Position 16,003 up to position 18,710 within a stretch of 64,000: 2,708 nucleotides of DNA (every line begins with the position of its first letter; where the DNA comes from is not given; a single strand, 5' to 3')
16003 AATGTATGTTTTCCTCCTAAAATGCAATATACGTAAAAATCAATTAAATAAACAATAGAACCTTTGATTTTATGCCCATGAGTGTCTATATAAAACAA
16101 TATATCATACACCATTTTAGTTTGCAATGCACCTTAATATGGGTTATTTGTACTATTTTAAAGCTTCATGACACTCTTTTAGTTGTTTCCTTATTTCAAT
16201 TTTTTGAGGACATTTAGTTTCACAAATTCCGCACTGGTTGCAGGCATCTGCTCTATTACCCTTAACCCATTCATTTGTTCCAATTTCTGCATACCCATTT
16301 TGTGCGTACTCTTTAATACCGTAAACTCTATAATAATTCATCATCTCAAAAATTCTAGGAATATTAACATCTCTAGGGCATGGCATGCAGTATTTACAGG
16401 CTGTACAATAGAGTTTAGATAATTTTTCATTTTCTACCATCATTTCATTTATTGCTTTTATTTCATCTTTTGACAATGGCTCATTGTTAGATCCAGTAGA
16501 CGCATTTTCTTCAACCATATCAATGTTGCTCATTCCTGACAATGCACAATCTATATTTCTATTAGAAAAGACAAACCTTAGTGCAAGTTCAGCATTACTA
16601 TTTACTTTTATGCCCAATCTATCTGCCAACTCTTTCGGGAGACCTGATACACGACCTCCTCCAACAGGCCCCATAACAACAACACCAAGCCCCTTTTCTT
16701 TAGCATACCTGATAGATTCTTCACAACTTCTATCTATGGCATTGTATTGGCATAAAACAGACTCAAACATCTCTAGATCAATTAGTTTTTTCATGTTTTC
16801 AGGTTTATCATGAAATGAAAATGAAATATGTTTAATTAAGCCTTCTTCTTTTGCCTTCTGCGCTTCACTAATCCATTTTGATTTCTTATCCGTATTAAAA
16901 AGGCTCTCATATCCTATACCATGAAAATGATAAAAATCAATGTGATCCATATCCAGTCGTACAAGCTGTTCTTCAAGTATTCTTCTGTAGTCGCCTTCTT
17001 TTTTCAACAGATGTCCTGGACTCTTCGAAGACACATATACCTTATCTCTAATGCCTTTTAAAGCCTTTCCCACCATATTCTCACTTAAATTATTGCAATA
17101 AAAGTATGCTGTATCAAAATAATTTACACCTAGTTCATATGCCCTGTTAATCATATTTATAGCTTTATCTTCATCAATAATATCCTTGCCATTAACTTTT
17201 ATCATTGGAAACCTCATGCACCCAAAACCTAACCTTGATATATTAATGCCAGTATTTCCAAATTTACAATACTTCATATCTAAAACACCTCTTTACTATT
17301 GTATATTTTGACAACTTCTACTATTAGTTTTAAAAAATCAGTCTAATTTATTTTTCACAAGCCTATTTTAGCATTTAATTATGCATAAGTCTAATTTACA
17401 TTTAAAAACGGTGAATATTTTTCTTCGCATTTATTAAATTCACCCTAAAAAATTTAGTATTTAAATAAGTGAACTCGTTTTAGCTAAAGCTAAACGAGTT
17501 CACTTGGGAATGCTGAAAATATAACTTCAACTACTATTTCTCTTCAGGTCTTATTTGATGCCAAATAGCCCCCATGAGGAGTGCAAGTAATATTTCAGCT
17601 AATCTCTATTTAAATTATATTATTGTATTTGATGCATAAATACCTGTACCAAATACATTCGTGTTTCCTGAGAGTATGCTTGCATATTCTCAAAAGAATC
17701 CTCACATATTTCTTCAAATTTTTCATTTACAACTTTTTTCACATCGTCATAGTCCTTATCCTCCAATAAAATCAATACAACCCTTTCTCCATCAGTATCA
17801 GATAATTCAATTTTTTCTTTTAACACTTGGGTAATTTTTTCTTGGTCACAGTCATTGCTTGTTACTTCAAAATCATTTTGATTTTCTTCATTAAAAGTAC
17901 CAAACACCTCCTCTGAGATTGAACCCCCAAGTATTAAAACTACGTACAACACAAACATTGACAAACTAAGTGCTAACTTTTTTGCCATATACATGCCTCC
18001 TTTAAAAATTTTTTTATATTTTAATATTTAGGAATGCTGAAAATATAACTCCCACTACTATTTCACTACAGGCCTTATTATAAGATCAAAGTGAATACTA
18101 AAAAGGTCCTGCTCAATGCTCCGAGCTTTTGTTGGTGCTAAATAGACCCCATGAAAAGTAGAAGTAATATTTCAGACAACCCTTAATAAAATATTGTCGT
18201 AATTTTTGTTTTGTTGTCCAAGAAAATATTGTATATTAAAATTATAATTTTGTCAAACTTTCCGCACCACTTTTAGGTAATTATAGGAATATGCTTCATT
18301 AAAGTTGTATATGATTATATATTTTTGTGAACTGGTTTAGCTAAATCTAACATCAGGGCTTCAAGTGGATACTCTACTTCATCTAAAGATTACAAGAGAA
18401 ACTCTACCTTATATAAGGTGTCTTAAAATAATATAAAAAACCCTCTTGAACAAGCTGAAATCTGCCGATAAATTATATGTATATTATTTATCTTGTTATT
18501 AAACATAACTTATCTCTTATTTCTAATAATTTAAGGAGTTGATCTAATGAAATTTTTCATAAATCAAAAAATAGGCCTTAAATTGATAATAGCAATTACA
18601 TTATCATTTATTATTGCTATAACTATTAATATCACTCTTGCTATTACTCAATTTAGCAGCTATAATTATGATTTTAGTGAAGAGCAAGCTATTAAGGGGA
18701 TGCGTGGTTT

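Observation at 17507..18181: R2 family: MITE-like palindromic elements of 74-151 bp with 17-25-bp terminal inverted repeats, five copies in the window; two direct copies bracket a small secreted-protein gene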

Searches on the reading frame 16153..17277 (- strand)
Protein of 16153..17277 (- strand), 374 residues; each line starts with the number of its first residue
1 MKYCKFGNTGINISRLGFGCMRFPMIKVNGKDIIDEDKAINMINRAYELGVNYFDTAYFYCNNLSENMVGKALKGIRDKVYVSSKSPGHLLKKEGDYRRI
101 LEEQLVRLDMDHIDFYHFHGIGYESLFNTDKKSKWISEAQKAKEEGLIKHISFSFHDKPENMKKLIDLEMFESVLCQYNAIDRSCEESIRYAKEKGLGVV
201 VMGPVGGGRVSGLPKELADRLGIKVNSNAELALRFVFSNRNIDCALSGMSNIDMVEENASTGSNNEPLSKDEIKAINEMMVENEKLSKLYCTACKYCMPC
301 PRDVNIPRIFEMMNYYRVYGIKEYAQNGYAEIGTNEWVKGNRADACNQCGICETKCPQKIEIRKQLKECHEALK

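Call 18: find_encoding_contigs(protein=window:16153-17277:-, flank=10000, max_places=6)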
Protein window:16153-17277:- (374 aa): no gene with exactly this product is on record in the collection.

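Call 23: search_protein_families(library=pfam, proteins=[window:16153-17277:-])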
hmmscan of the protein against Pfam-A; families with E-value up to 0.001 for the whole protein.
window:16153-17277:- (374 aa): 4 families
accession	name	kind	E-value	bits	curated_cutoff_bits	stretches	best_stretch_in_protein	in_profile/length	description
PF00248.27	Aldo_ket_red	-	3.9e-37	128.3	24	1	15-278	1-288/291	Aldo/keto reductase family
PF13183.11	Fer4_8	-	5.2e-07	30.5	27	1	290-360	4-68/68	4Fe-4S dicluster domain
PF13187.11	Fer4_9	-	9.6e-07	29.2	27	1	290-359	1-50/52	4Fe-4S dicluster domain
PF13534.11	Fer4_17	-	3.1e-06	28.1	22.2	1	291-360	2-60/61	4Fe-4S dicluster domain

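Call 36: find_homologous_proteins(query=window:16153-17277:-, max_evalue=1e-40)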
Query window:16153-17277:- (374 aa): 7946 proteins with E <= 1e-40 among 8000 candidates; the best 120 are listed.
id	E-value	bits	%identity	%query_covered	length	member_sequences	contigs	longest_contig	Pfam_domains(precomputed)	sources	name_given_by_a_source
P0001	1.1e-203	694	77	100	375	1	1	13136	PF00248.28,PF13534.12,PF13183.12,PF13187.12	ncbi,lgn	ncbi:MAG: aldo/keto reductase [Bacillota bacterium]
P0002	1.1e-203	694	79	100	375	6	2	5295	PF00248.28,PF13534.12,PF13183.12,PF13187.12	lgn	-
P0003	3.0e-203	693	78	100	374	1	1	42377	PF00248.28,PF13534.12,PF13183.12,PF13187.12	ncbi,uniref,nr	ncbi:aldo/keto reductase [Herbivorax sp. ANBcel31]|uniref:aldo/keto reductase n=1 Tax=Herbivorax sp.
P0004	6.2e-203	692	77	100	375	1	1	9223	PF00248.28,PF13534.12,PF13183.12,PF13187.12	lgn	-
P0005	2.6e-193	660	74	100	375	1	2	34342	PF00248.28,PF13534.12,PF13183.12,PF13187.12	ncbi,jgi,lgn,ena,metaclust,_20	jgi:predicted aldo/keto reductase-like oxidoreductase|metaclust:\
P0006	3.5e-191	653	74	100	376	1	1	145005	PF00248.28,PF13534.12,PF13183.12,PF13187.12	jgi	jgi:uncharacterized protein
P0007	9.0e-190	648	72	100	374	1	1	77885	PF14697.12,PF00248.28,PF13534.12,PF13183.12,PF13187.12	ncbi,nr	ncbi:MAG: aldo/keto reductase [Clostridia bacterium]|nr:aldo/keto reductase [Clostridia bacterium]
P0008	1.6e-189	648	73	100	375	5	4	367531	PF00248.28,PF13534.12,PF13183.12,PF13187.12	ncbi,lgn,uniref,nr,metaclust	ncbi:aldo/keto reductase [Acetivibrio cellulolyticus]|uniref:aldo/keto reductase n=1 Tax=Acetivibrio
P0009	3.3e-188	643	72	100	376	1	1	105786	PF00248.28,PF13534.12,PF13183.12,PF13187.12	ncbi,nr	ncbi:MAG: aldo/keto reductase [Clostridia bacterium]|nr:aldo/keto reductase [Clostridia bacterium]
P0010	4.1e-188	643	72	100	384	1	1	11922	PF00248.28,PF13534.12,PF13183.12,PF13187.12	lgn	-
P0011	4.5e-187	640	72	100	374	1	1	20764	PF00248.28,PF13534.12,PF13237.12,PF13183.12,PF13187.12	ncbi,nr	ncbi:MAG: aldo/keto reductase [Clostridia bacterium]|nr:aldo/keto reductase [Clostridia bacterium]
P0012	6.6e-187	639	72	100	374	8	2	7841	PF00248.28,PF13534.12,PF13183.12,PF13187.12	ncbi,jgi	jgi:hypothetical protein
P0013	7.5e-186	635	69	100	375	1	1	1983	PF00248.28,PF13534.12,PF13183.12,PF13187.12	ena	-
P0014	1.5e-185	634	72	100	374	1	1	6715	PF14697.12,PF00248.28,PF13534.12,PF13183.12,PF13187.12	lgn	-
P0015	2.2e-185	634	69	100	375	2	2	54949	PF00248.28,PF13534.12,PF13183.12,PF13187.12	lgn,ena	-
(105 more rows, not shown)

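Call 37: find_encoding_contigs(protein=P0003, flank=10000, max_places=3)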
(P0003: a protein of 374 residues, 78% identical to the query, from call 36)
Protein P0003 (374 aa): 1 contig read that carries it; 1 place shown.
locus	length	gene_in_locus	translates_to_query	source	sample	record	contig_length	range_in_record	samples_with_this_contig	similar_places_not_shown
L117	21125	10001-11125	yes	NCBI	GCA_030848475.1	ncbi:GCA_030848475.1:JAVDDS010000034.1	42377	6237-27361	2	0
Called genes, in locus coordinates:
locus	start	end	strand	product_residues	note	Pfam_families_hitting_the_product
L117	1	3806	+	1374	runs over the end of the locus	PF22148:Fervidolysin_NPro-like (weak), PF00082:Peptidase_S8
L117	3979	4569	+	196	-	PF00210:Ferritin (weak), PF02915:Rubrerythrin, PF21349:RUBY_RBDX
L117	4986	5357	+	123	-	PF00392:GntR, PF13545:HTH_Crp_2 (faint), PF13730:HTH_36 (weak)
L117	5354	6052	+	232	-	PF00005:ABC_tran, PF13304:AAA_21 (weak)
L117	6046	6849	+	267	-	-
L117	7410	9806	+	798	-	PF00759:Glyco_hydro_9, PF00942:CBM_3, PF00404:Dockerin_1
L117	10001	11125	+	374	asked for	PF00248:Aldo_ket_red, PF13183:Fer4_8, PF13187:Fer4_9, PF13534:Fer4_17 (weak)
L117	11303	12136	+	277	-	PF02578:Cu-oxidase_4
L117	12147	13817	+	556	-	PF00496:SBP_bac_5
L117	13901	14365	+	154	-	PF01252:Peptidase_A8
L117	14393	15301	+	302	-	PF01479:S4, PF00849:PseudoU_synth_2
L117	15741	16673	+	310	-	-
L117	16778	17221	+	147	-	-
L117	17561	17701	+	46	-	PF13165:SCIFF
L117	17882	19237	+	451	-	PF04055:Radical_SAM, PF13353:Fer4_12, PF13186:SPASM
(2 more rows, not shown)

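Call 38: find_encoding_contigs(protein=P0001, flank=10000, max_places=3)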
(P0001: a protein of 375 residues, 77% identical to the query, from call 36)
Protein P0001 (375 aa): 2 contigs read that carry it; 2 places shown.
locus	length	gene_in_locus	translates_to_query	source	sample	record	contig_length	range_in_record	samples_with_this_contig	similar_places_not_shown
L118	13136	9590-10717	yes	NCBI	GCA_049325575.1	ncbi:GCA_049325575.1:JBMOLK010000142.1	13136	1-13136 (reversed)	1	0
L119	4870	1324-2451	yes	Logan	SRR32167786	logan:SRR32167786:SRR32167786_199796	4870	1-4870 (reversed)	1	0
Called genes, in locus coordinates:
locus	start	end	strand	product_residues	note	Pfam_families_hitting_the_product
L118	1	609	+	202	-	PF12010:DUF3502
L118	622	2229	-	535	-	PF00072:Response_reg, PF12833:HTH_18, PF00165:HTH_AraC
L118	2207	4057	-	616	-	PF06580:His_kinase, PF02518:HATPase_c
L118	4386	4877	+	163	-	-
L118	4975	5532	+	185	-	-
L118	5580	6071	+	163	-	PF13302:Acetyltransf_3, PF13420:Acetyltransf_4, PF00583:Acetyltransf_1, PF13508:Acetyltransf_7 (weak)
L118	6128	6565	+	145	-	PF04138:GtrA_DPMS_TM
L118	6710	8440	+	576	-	PF00749:tRNA-synt_1c, PF03950:tRNA-synt_1c_C, PF20974:tRNA-synt_1c_C2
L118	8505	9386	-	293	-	-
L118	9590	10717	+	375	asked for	PF00248:Aldo_ket_red, PF13183:Fer4_8 (weak), PF13187:Fer4_9, PF13534:Fer4_17 (weak)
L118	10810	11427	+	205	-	PF07238:PilZ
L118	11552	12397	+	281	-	PF02578:Cu-oxidase_4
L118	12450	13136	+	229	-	PF00496:SBP_bac_5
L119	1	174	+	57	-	?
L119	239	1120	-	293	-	-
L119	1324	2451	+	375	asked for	PF00248:Aldo_ket_red, PF13183:Fer4_8 (weak), PF13187:Fer4_9, PF13534:Fer4_17 (weak)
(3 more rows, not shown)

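Call 42: find_encoding_contigs(protein=P0002, flank=10000, max_places=4)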
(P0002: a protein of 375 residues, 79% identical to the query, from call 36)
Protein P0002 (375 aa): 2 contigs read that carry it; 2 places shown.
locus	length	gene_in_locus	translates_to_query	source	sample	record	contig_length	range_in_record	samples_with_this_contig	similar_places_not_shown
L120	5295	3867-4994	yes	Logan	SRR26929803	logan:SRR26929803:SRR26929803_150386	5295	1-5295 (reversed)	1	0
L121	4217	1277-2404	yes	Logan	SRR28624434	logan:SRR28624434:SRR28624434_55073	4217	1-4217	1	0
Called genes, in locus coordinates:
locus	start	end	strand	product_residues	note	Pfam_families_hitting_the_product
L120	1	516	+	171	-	?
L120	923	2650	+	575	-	PF00749:tRNA-synt_1c, PF03950:tRNA-synt_1c_C, PF20974:tRNA-synt_1c_C2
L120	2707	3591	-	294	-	-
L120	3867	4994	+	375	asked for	PF00248:Aldo_ket_red, PF13183:Fer4_8 (weak), PF13187:Fer4_9, PF13534:Fer4_17 (weak)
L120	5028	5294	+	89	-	?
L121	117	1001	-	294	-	-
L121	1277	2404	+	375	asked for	PF00248:Aldo_ket_red, PF13183:Fer4_8 (weak), PF13187:Fer4_9, PF13534:Fer4_17 (weak)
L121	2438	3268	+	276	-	PF02578:Cu-oxidase_4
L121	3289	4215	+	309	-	?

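Call 43: find_encoding_contigs(protein=P0004, flank=10000, max_places=4)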
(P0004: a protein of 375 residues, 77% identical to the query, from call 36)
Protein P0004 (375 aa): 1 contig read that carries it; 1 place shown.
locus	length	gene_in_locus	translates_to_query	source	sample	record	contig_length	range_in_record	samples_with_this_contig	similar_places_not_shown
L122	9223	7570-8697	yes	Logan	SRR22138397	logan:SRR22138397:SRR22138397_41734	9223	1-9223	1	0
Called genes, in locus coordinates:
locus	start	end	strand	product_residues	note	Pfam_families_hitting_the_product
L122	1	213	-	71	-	?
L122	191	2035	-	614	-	PF06580:His_kinase, PF02518:HATPase_c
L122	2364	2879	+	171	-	-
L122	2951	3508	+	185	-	-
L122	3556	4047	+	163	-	PF13302:Acetyltransf_3, PF13420:Acetyltransf_4, PF00583:Acetyltransf_1, PF13508:Acetyltransf_7 (weak)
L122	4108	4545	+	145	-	PF04138:GtrA_DPMS_TM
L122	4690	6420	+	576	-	PF00749:tRNA-synt_1c, PF03950:tRNA-synt_1c_C, PF20974:tRNA-synt_1c_C2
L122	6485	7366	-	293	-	-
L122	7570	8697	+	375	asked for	PF00248:Aldo_ket_red, PF13183:Fer4_8 (weak), PF13187:Fer4_9, PF13534:Fer4_17 (weak)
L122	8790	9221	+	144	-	?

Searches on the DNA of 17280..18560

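Call 59: search_rna_families(source=window, start=17280, end=18560, threshold=evalue, max_evalue=10)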
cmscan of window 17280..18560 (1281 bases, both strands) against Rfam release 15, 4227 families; matches with E-value up to 10: 11.
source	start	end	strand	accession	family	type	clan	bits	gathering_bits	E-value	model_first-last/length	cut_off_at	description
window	17442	17583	+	RF02319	TtnuHACA12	Gene; snRNA; snoRNA; HACA-box;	-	24.9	80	0.58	1-131/131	no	Tetrahymena snoRNA TtnuHACA12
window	17456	17530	+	RF02714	snopsi28S-3378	Gene; snRNA; snoRNA; HACA-box;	-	19.7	136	0.81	1-145/145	no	Small nucleolar RNA psi28S-3378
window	17423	17508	-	RF01730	Termite-leu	Cis-reg;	-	17.6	51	1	1-78/78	no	Termite-leu RNA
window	17426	17475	+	RF01091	PK-SPCSV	Cis-reg;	-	16.6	36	7.5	1-61/61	no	3'-terminal pseudoknot in SPCSV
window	17451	17521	+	RF04112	MIR5512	Gene; miRNA;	-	16.4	139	9.5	1-132/132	no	MIR5512 microRNA precursor family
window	17762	17831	-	RF00087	SNORD26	Gene; snRNA; snoRNA; CD-box;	CL00050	16.1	44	4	1-76/76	no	Small nucleolar RNA SNORD26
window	17465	17505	-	RF04127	MIR8007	Gene; miRNA;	-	15.3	195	5.3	1-226/226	no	MIR8007 microRNA precursor family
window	17983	18028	-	RF02699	Avashort_thermometer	Cis-reg; thermoregulator;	-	15.2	88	8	1-59/59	no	Avashort 5' UTR thermometer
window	17835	17960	-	RF01493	rli37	Gene; sRNA;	-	14.4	90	4.9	1-247/247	no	Listeria sRNA rli37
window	17447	17505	+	RF02590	Spy1186876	Gene; sRNA;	-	12.5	208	7.7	184-241/243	no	S. pyogenes small RNA 1186876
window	18210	18256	+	RF02350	psRNA6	Gene; sRNA;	-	9.9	60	6.1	1-333/333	no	Nitrosomonas sRNA psRNA6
